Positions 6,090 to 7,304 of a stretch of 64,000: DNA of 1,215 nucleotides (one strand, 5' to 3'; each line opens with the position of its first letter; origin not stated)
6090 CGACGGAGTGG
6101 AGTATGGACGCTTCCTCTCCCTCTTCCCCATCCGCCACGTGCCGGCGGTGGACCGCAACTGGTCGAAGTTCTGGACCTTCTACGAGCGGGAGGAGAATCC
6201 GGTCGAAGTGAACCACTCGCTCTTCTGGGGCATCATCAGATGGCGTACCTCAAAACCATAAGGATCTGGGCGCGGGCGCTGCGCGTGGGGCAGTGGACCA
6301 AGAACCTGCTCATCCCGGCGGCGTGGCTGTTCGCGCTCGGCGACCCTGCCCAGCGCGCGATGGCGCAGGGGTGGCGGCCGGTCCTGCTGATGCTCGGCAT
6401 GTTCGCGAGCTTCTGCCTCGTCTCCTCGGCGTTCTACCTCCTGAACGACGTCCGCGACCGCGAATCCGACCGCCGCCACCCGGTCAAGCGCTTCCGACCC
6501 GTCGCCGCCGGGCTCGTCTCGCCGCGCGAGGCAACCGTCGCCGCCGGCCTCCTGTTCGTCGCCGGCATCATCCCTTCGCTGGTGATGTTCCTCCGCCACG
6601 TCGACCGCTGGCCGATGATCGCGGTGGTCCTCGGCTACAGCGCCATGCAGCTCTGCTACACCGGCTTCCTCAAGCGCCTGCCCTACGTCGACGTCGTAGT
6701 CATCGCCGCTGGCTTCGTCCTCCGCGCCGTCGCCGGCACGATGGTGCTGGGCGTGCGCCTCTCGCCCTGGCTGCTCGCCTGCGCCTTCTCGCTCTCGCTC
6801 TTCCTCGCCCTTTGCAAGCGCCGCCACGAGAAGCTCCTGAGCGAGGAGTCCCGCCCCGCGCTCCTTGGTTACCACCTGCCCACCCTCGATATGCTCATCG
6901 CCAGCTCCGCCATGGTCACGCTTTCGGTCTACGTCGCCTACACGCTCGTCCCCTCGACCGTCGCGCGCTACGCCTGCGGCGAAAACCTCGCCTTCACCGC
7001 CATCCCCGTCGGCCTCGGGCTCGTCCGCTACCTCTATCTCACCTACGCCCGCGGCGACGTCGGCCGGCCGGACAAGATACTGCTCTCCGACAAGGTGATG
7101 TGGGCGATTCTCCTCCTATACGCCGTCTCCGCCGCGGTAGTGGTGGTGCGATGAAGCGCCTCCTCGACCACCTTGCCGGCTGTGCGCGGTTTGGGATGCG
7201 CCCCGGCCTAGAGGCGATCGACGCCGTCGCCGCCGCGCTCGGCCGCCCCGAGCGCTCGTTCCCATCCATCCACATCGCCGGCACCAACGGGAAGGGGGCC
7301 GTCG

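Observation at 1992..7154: GT-C-like/TPR membrane protein, Trp-rich repeat protein and polyprenyl-phosphate phosphoribosyltransferase are translationally coupled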

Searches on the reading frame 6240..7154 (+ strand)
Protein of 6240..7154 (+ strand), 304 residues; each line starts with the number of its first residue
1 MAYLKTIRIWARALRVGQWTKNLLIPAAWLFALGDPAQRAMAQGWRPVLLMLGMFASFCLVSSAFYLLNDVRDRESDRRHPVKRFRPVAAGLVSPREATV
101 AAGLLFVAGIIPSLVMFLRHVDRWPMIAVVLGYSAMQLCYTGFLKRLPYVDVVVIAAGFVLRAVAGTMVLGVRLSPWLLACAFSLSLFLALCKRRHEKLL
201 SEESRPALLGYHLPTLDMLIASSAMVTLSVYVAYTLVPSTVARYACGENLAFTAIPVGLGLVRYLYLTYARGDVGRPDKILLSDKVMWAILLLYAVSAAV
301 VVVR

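Call 7: search_protein_families(library=pfam, proteins=[window:6240-7154:+], max_evalue=0.01)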
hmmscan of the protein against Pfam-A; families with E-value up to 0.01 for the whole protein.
window:6240-7154:+ (304 aa): 1 family
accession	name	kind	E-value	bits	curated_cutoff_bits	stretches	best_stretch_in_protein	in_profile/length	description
PF01040.23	UbiA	-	6e-22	78.6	34.2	1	24-271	2-235/250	UbiA prenyltransferase family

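Call 8: search_protein_families(library=ncbifam, proteins=[window:6240-7154:+], max_evalue=0.01)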
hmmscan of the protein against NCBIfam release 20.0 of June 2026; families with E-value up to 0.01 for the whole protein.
window:6240-7154:+ (304 aa): 14 families
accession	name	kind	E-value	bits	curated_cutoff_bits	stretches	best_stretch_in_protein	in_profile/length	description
NF008977.0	PRK12324.1-2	equivalog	1.5e-51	175.5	234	1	11-293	6-279/297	decaprenyl-phosphate phosphoribosyltransferase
NF008978.0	PRK12324.1-4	equivalog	3.2e-49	167.6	207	1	10-301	35-318/322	decaprenyl-phosphate phosphoribosyltransferase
NF006088.0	PRK08238.1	equivalog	6.8e-42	143.7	351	1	6-298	191-476/482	UbiA family prenyltransferase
NF008976.0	PRK12324.1-1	equivalog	1.7e-39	136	474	1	12-301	23-304/306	decaprenyl-phosphate phosphoribosyltransferase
NF009523.0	PRK12884.1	equivalog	9.7e-11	41.4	269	1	50-182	39-164/279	prenyltransferase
TIGR01473.1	cyoE_ctaB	equivalog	6.1e-09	36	210.3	1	47-157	33-139/281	heme o synthase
NF009521.0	PRK12882.1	equivalog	1.5e-07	30.9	296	1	53-157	43-139/280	geranylgeranylglycerol-phosphate geranylgeranyltransferase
TIGR01474.1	ubiA_proteo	equivalog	2.3e-07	30.6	275.45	1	23-167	19-152/282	4-hydroxybenzoate octaprenyltransferase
NF045897.1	SCO3242_trans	equivalog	9.3e-07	28.7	260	1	26-114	8-94/287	SCO3242 family prenyltransferase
TIGR01475.1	ubiA_other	subfamily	0.00017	21.1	180.8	1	48-183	36-167/282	UbiA-like polyprenyltransferase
NF003349.0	PRK04375.1-2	equivalog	0.00021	20.6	246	1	41-155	51-161/318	heme o synthase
NF003348.0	PRK04375.1-1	equivalog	0.00052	19.5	285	1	49-154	37-138/292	heme o synthase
NF035940.1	prenyl_rel_EboC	equivalog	0.00055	19.4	250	1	51-145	42-127/292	UbiA-like protein EboC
NF009514.0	PRK12873.1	equivalog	0.00089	18.7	246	1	11-159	14-156/297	4-hydroxybenzoate polyprenyltransferase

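Call 15: search_solved_structures(query=window:6240-7154:+, max_evalue=0.01, show_alignments=2)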
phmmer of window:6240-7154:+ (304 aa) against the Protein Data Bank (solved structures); distinct sequences matched with E-value up to 0.01: 2.
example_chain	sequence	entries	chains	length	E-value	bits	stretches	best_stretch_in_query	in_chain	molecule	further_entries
8j8j_D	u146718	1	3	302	3.3e-29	105.5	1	11-298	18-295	Decaprenyl-phosphate phosphoribosyltransferase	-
8j8k_A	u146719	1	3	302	2.2e-17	66.7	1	11-298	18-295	Decaprenyl-phosphate phosphoribosyltransferase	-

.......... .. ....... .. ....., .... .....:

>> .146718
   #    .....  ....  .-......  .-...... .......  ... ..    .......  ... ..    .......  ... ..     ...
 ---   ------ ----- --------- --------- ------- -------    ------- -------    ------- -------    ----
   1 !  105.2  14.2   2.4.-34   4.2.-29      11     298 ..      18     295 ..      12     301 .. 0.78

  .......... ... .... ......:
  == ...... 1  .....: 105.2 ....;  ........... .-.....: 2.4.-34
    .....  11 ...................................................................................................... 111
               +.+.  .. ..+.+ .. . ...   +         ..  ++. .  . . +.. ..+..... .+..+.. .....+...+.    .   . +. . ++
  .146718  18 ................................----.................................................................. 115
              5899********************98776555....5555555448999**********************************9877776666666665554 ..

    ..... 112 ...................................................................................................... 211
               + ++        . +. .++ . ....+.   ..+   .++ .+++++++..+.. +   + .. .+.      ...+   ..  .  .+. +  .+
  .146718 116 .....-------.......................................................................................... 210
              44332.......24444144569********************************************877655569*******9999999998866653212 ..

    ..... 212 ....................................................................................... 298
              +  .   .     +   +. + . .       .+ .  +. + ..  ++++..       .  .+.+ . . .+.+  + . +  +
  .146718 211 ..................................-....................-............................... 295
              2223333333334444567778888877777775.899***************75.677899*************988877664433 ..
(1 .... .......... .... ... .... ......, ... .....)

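Call 66: find_homologous_proteins(query=window:6240-7151:+)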
Query window:6240-7151:+ (304 aa): 3246 proteins with E <= 0.001 among 8000 candidates; the best 120 are listed.
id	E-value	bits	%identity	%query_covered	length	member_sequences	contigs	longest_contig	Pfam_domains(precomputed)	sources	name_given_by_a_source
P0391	4.3e-187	639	97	100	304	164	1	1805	PF01040.24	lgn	-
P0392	2.5e-152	525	78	100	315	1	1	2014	PF01040.24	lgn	-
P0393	3.6e-152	524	79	100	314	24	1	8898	PF01040.24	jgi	jgi:4-hydroxybenzoate polyprenyltransferase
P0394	4.5e-152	524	78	100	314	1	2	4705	PF01040.24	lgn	-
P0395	7.6e-150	516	76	99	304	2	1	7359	PF01040.24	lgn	-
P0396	2.2e-149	515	79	95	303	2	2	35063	PF01040.24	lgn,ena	-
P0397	3.0e-149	514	79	95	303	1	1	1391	PF01040.24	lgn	-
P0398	2.4e-148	511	77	98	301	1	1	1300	PF01040.24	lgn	-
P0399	3.1e-148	511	76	100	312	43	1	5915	PF01040.24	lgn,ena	-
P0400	3.6e-147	508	75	97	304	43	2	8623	PF01040.24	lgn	-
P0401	1.1e-146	506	75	97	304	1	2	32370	PF01040.24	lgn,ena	-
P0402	1.6e-146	505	75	97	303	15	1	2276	PF01040.24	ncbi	-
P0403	1.7e-146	505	77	98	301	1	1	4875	PF01040.24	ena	-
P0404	1.4e-145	502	74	97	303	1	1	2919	PF01040.24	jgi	jgi:4-hydroxybenzoate polyprenyltransferase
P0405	1.8e-145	502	74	97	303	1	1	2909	PF01040.24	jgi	jgi:4-hydroxybenzoate polyprenyltransferase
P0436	6.6e-141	487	72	96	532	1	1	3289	PF01040.24,PF00535.33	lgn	-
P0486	1.8e-98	348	59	98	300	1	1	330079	PF01040.24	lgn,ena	-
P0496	9.5e-98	345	59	97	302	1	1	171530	PF01040.24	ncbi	ncbi:MAG: UbiA prenyltransferase family protein [Kiritimatiellia bacterium]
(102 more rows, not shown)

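Call 67: find_encoding_contigs(protein=P0396, flank=8000, max_places=1)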
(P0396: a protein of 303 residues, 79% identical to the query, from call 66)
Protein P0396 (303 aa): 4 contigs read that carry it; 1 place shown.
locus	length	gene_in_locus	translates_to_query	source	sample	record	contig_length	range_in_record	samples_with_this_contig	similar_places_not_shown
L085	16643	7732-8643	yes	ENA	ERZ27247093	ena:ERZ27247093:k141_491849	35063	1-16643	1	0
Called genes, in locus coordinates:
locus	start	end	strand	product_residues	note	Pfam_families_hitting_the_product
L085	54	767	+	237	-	PF19700:DUF6198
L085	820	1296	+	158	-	PF00106:adh_short, PF13561:adh_short_C2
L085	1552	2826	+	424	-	PF01053:Cys_Met_Meta_PP, PF00266:Aminotran_5, PF01041:DegT_DnrJ_EryC1 (weak), PF00155:Aminotran_1_2 (weak), PF01212:Beta_elim_lyase (weak)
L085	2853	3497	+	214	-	-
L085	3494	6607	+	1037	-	PF00515:TPR_1 (faint), PF07719:TPR_2 (faint), PF13181:TPR_8 (faint), PF13424:TPR_12 (faint), PF13428:TPR_14 (faint), PF13432:TPR_16 (faint), PF14559:TPR_19 (weak), PF23914:TPR_CcmH_CycH (weak), +3 more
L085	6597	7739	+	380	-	-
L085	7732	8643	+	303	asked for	PF01040:UbiA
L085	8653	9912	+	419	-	PF08245:Mur_ligase_M (weak), PF02875:Mur_ligase_C, PF27239:FOL3_C (weak)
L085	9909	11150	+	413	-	PF02518:HATPase_c, PF00072:Response_reg (weak)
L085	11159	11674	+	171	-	PF00149:Metallophos, PF12850:Metallophos_2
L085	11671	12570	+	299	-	PF05569:Peptidase_M56 (weak), PF01435:Peptidase_M48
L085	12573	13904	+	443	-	PF00365:PFK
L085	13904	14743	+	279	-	PF02424:ApbE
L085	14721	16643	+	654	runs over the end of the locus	PF00005:ABC_tran, PF02463:SMC_N (faint), PF13476:AAA_23 (faint), PF13555:AAA_29 (faint), PF01926:MMR_HSR1 (faint), PF13304:AAA_21 (faint), PF12848:ABC_tran_Xtn, PF00005:ABC_tran, +1 more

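Call 68: find_encoding_contigs(protein=P0486, flank=8000, max_places=1)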
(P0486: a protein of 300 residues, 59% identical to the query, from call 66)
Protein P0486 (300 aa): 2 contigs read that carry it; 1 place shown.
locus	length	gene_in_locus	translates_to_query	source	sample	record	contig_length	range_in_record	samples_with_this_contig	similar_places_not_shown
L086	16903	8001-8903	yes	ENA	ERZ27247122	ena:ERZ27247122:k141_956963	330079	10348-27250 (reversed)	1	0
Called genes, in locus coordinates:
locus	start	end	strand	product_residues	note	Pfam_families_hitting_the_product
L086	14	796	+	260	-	PF08032:SpoU_sub_bind, PF00588:SpoU_methylase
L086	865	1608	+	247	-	-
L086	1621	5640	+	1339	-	PF02811:PHP, PF07733:DNA_pol3_alpha, PF17657:DNA_pol3_finger, PF14579:HHH_6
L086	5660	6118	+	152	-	PF02130:YbeY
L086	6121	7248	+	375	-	PF02684:LpxB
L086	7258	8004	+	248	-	PF00535:Glycos_transf_2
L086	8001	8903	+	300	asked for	PF01040:UbiA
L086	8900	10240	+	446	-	PF08245:Mur_ligase_M, PF27239:FOL3_C, PF02875:Mur_ligase_C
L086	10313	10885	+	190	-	-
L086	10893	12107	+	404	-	PF06245:DUF1015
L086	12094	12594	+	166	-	PF09835:DUF2062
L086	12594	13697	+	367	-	PF01321:Creatinase_N, PF00557:Peptidase_M24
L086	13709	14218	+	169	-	PF00160:Pro_isomerase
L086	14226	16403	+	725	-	PF23139:OB_YrrC, PF14520:HHH_5 (faint), PF14490:HHH_RecD2, PF13245:AAA_19, PF13604:AAA_30, PF01443:Viral_helicase1 (weak), PF18335:SH3_13, PF13538:UvrD_C_2, +1 more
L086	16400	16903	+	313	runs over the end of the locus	PF01207:Dus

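Call 69: find_encoding_contigs(protein=P0496, flank=8000, max_places=1)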
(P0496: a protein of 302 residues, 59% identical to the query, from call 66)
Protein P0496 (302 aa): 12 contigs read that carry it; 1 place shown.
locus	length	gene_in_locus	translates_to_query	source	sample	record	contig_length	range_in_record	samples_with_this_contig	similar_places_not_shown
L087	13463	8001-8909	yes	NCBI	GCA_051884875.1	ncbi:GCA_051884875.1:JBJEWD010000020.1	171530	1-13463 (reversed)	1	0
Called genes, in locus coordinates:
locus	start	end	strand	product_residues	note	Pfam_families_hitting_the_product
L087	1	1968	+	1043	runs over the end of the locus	PF00873:ACR_tran, PF03176:MMPL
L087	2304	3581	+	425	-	PF01053:Cys_Met_Meta_PP, PF00155:Aminotran_1_2, PF01041:DegT_DnrJ_EryC1 (weak), PF00266:Aminotran_5 (weak)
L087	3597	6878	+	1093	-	PF13424:TPR_12 (faint), PF07719:TPR_2 (faint), PF07721:TPR_4 (faint), PF13181:TPR_8 (faint), PF13428:TPR_14 (faint), PF13432:TPR_16 (faint), PF23914:TPR_CcmH_CycH (faint), PF14559:TPR_19, +1 more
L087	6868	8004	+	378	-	-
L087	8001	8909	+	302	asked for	PF01040:UbiA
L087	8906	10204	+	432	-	PF08245:Mur_ligase_M, PF27239:FOL3_C, PF02875:Mur_ligase_C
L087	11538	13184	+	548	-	-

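Call 84: find_encoding_contigs(protein=P0436, flank=4000, max_places=2)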
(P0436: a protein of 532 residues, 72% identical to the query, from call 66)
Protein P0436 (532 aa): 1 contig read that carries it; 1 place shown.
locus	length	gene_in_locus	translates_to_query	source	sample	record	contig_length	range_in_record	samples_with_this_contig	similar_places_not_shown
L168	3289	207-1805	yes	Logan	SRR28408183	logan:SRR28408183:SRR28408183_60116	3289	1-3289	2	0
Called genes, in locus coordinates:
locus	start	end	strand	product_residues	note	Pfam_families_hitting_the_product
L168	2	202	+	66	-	?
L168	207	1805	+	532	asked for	PF00535:Glycos_transf_2, PF01040:UbiA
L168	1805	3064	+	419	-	PF08245:Mur_ligase_M (faint), PF27239:FOL3_C, PF02875:Mur_ligase_C (weak)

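Call 85: search_protein_families(library=ncbifam, proteins=[L086:7258-8004:+, P0436], max_evalue=0.001)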
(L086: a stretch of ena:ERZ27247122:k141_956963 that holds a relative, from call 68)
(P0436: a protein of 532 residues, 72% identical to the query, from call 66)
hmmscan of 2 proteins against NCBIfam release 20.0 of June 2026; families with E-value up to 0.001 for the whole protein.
L086:7258-8004:+ (248 aa): 10 families
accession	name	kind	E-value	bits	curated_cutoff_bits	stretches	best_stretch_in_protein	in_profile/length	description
TIGR04182.1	glyco_TIGR04182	equivalog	1.8e-10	40.7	325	1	4-226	3-197/293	S-layer glycoprotein N-glycosyltransferase AglJ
TIGR03937.1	PgaC_IcaA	equivalog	1.8e-10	40.4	422.3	1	5-108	49-149/407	poly-beta-1,6-N-acetyl-D-glucosamine synthase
NF047588.1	GlcsyltransPgfSStrep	equivalog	1.6e-08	34.2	500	1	1-228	1-204/308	glycosyltransferase PgfS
NF007986.1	PRK10714.1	equivalog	3.9e-06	26.1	529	1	4-108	9-114/316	undecaprenyl-phosphate 4-deoxy-4-formamido-L-arabinose transferase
TIGR03469.1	HpnB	hypoth_equivalog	7.4e-06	25.2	379.25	1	5-109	48-160/386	hopene-associated glycosyltransferase HpnB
NF058614.1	PPMAGASynPpgS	equivalog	3.1e-05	23.5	370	1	5-111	4-103/226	polyprenyl-phospho-N-acetylgalactosaminyl synthase PpgS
TIGR01556.1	rhamnosyltran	subfamily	0.00011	21.5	200.55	0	26-95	16-84/281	rhamnosyltransferase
NF047683.1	TeichurnBiosyTuaG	equivalog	0.00016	21.4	400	1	5-102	10-104/252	teichuronic acid biosynthesis protein TuaG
TIGR04283.1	glyco_like_mftF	equivalog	0.00034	20.3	182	1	5-76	3-67/221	TIGR04283 family arsenosugar biosynthesis glycosyltransferase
NF045692.1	OglycostaseCruG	equivalog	0.00047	19.2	600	1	5-106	45-149/386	2'-O-glycosyltransferase CruG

P0436 (532 aa): 20 families
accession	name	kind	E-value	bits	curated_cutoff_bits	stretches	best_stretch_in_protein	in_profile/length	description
NF008977.0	PRK12324.1-2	equivalog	1.8e-53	181.8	234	1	232-517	1-282/297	decaprenyl-phosphate phosphoribosyltransferase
NF008978.0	PRK12324.1-4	equivalog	9.8e-49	166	207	1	235-524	34-315/322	decaprenyl-phosphate phosphoribosyltransferase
NF006088.0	PRK08238.1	equivalog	3.9e-40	137.9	351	1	224-519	183-471/482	UbiA family prenyltransferase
NF008976.0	PRK12324.1-1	equivalog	5.4e-39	134.4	474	1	237-525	22-300/306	decaprenyl-phosphate phosphoribosyltransferase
NF047588.1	GlcsyltransPgfSStrep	equivalog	2.6e-10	40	500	1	1-178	1-177/308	glycosyltransferase PgfS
NF009523.0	PRK12884.1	equivalog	1.5e-09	37.5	269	1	275-409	38-165/279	prenyltransferase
TIGR03937.1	PgaC_IcaA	equivalog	4.3e-09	35.8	422.3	1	2-94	46-135/407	poly-beta-1,6-N-acetyl-D-glucosamine synthase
TIGR01473.1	cyoE_ctaB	equivalog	6.9e-09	35.9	210.3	1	273-481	33-236/281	heme o synthase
NF007986.1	PRK10714.1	equivalog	8.2e-09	34.9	529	1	2-212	7-209/316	undecaprenyl-phosphate 4-deoxy-4-formamido-L-arabinose transferase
TIGR04182.1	glyco_TIGR04182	equivalog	8.8e-09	35.2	325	1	3-207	2-194/293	S-layer glycoprotein N-glycosyltransferase AglJ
NF041391.1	DPhHxTase_Halo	equivalog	2.4e-08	33.3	375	1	9-216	3-198/213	dolichyl-phosphate hexose transferase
NF058614.1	PPMAGASynPpgS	equivalog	7.8e-08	32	370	1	4-218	3-209/226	polyprenyl-phospho-N-acetylgalactosaminyl synthase PpgS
NF009521.0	PRK12882.1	equivalog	5.5e-07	29.1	296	1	279-382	43-138/280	geranylgeranylglycerol-phosphate geranylgeranyltransferase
NF003348.0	PRK04375.1-1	equivalog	3.1e-05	23.5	285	1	275-379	37-137/292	heme o synthase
NF005742.0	PRK07566.1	equivalog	5.6e-05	22.4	313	1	270-411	58-201/315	chlorophyll synthase ChlG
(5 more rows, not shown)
